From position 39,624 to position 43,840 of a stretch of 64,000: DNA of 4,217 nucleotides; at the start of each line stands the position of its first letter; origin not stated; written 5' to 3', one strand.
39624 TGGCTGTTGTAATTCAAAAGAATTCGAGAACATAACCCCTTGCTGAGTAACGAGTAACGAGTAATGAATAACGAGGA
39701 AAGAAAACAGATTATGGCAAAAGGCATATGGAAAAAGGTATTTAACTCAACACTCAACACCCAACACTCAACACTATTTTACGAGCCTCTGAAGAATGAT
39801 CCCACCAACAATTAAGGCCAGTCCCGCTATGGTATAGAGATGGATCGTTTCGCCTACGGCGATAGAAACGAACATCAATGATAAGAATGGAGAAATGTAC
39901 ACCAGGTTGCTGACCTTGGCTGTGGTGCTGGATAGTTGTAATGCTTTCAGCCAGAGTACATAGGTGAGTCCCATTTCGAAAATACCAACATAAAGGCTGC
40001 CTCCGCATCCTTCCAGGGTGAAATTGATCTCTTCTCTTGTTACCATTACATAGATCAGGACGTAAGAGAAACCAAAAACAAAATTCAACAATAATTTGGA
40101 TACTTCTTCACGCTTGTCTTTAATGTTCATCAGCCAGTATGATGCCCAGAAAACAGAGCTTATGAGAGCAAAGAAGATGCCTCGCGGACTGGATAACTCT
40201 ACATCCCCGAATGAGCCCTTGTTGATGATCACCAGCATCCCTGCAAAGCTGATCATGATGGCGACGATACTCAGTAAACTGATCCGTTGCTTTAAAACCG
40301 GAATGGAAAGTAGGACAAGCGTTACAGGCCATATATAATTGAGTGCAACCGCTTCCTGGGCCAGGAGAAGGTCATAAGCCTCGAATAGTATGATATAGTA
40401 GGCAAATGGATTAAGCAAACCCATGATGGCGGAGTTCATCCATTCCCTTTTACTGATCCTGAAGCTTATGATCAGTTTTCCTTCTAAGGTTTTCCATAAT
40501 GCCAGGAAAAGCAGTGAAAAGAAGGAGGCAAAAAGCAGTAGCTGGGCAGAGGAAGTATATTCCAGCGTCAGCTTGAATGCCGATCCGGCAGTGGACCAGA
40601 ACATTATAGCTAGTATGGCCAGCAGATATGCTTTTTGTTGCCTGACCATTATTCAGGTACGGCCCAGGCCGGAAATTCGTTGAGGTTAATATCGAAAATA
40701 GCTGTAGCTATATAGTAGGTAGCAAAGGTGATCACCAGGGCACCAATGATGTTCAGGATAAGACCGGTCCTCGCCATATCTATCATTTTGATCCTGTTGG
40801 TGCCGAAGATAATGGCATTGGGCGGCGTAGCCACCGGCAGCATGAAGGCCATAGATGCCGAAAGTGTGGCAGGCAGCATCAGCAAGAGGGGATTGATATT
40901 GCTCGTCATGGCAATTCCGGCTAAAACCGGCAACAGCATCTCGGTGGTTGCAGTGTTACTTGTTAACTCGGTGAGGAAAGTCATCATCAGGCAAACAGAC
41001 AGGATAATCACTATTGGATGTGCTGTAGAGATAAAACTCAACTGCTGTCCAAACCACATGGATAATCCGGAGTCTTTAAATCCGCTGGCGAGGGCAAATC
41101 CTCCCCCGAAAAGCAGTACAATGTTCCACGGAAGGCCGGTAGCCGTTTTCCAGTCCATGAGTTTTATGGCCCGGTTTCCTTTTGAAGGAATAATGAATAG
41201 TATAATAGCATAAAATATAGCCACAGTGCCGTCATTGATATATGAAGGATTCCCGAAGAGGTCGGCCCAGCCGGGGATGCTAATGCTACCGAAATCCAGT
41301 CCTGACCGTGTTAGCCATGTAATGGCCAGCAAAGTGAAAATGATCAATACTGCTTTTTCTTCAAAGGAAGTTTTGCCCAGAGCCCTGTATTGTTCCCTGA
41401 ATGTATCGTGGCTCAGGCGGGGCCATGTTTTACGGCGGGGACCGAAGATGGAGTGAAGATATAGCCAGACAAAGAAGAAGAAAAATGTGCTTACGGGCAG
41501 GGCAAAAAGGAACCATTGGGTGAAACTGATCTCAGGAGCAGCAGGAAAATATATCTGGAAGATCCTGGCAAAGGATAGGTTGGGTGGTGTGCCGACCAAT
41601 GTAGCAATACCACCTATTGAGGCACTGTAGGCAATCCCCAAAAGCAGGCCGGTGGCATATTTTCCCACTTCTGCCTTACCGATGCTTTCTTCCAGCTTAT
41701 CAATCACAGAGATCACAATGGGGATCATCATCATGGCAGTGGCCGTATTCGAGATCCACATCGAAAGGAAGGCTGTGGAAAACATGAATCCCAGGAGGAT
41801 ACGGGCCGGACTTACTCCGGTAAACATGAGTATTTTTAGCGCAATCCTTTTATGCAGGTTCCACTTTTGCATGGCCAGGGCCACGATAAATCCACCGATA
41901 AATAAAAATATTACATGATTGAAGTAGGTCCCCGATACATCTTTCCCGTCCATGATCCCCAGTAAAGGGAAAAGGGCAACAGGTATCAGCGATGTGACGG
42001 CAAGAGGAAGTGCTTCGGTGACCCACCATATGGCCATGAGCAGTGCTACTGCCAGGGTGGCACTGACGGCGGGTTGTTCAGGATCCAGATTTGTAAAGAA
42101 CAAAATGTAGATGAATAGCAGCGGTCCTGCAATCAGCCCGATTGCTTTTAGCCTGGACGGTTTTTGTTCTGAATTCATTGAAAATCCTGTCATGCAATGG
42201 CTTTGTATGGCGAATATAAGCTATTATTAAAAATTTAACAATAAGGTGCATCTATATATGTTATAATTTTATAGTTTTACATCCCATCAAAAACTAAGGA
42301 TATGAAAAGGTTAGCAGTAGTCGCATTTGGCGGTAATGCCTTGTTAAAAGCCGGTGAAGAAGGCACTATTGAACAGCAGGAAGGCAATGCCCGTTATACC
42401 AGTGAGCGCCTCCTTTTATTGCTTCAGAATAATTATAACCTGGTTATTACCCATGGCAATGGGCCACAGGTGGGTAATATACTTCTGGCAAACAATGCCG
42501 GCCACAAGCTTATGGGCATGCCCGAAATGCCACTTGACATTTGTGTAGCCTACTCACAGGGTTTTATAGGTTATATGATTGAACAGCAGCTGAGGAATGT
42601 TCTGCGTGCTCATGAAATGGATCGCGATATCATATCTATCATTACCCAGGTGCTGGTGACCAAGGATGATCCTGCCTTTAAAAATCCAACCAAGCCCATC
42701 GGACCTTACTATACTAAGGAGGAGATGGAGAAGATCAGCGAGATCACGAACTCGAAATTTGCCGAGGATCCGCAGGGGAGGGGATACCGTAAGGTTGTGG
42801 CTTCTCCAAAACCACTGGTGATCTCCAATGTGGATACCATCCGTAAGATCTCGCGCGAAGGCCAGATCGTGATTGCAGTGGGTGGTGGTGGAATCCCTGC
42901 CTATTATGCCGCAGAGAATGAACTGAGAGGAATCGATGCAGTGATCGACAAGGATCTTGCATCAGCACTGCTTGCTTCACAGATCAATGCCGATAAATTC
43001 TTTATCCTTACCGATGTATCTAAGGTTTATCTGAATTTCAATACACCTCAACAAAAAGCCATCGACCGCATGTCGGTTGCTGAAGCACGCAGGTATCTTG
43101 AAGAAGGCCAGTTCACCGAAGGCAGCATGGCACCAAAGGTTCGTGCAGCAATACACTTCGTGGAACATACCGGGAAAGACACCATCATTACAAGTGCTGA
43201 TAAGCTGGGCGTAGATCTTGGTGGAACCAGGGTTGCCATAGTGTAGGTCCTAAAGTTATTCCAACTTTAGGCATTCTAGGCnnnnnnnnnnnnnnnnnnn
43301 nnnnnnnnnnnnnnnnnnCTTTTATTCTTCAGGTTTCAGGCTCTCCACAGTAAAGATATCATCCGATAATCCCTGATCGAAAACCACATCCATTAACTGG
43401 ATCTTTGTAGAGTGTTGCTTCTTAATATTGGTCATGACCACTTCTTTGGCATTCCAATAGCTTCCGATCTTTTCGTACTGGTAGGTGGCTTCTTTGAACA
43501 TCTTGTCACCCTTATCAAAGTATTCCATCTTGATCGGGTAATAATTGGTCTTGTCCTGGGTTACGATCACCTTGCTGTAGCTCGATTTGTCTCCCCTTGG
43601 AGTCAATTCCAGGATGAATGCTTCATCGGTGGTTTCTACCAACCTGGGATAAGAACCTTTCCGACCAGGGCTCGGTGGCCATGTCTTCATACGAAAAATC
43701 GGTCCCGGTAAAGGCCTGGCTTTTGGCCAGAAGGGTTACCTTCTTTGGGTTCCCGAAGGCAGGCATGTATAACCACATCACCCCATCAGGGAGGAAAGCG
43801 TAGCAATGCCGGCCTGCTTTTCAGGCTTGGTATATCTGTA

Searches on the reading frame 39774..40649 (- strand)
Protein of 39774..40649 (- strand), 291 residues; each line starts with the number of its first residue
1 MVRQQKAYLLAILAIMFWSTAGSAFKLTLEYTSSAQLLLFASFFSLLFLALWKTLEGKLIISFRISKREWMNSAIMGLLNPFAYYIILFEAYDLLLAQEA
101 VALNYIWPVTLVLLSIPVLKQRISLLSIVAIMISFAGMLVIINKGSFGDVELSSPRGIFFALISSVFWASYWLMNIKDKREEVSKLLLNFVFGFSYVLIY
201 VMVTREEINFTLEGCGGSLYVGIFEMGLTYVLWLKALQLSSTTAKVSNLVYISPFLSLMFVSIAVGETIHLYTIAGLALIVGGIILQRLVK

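Call 47: search_protein_families(library=ncbifam, proteins=[window:39774-40649:-], max_evalue=0.01)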
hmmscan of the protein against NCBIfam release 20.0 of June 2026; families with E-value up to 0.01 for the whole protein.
window:39774-40649:- (291 aa): 3 families
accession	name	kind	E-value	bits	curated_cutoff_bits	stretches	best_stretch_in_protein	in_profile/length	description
TIGR00950.1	2A78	equivalog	2.3e-22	79.7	230.2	1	18-285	1-264/264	carboxylate/amino acid/amine transporter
NF050091.1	ArAmAcExpYddG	equivalog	2e-16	60.4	300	1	4-175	3-170/285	aromatic amino acid exporter YddG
NF008676.0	PRK11689.1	equivalog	1.7e-11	43.8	194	1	3-287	3-287/297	aromatic amino acid DMT transporter YddG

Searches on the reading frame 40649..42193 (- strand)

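Call 47: search_protein_families(library=ncbifam, proteins=[window:40649-42193:-], max_evalue=0.01)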
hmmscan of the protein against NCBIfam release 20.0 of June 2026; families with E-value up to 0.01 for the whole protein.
window:40649-42193:- (514 aa): 4 families
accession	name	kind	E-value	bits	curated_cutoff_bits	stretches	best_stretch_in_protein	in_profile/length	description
TIGR00785.1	dass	subfamily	3.3e-86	289.7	198.6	1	43-491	10-439/444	DASS family sodium-coupled anion symporter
NF011980.0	PRK15445.1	subfamily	0.00033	19.8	457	1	47-417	8-342/430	arsenical efflux pump membrane protein ArsB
NF040989.1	MamN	equivalog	0.0025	16.6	500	0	358-434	281-357/437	magnetosome biogenesis transporter MamN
NF033877.0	arsB_Sta_pI258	exception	0.0035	16.6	760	0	49-417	10-342/429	arsenite efflux transporter membrane subunit ArsB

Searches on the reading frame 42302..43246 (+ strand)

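Call 47: search_protein_families(library=ncbifam, proteins=[window:42302-43246:+], max_evalue=0.01)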
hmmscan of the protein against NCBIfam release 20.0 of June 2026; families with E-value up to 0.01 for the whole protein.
window:42302-43246:+ (314 aa): 10 families
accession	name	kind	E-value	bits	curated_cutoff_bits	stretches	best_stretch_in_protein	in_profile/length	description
TIGR00746.1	arcC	equivalog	1.7e-113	378.8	358.25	1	5-304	3-297/309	carbamate kinase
NF009007.0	PRK12352.1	subfamily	1.5e-104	349.4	266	1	1-306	1-305/316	carbamate kinase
NF009008.0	PRK12354.1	subfamily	8.4e-95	317.4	361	1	5-301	3-285/308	carbamate kinase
NF006926.0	PRK09411.1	equivalog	5.2e-73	245.8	416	1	2-306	2-287/297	carbamate kinase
TIGR00761.1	argB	equivalog_domain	1.8e-11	44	151.3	1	215-296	154-231/231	acetylglutamate kinase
TIGR01027.1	proB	equivalog_domain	6.7e-06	25.5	186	1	216-301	144-234/363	glutamate 5-kinase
NF010661.0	PRK14058.1-3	equivalog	9.5e-06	24.9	251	1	211-300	169-254/283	acetylglutamate/acetylaminoadipate kinase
TIGR02076.1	pyrH_arch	equivalog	1.2e-05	25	158.05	1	217-301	118-204/222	UMP kinase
NF010659.0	PRK14058.1-1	equivalog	0.00021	20.5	223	1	210-297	164-247/267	[LysW]-aminoadipate kinase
TIGR01092.1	P5CS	equivalog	0.0003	19.2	796.75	1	203-299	157-254/715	delta l-pyrroline-5-carboxylate synthetase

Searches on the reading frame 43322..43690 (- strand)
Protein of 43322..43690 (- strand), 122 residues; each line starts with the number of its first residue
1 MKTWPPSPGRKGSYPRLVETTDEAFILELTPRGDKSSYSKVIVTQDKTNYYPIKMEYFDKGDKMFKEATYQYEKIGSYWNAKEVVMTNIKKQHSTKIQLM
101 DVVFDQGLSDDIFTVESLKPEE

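Call 70: search_protein_families(library=pfam, proteins=[window:43322-43690:-], max_evalue=0.00001)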
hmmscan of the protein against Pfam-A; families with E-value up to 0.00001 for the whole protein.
window:43322-43690:- (122 aa): 1 family
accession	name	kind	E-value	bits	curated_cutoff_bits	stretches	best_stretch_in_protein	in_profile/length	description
PF17131.11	LolA_like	-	3.8e-25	89.1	30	1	22-119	84-183/184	Outer membrane lipoprotein-sorting protein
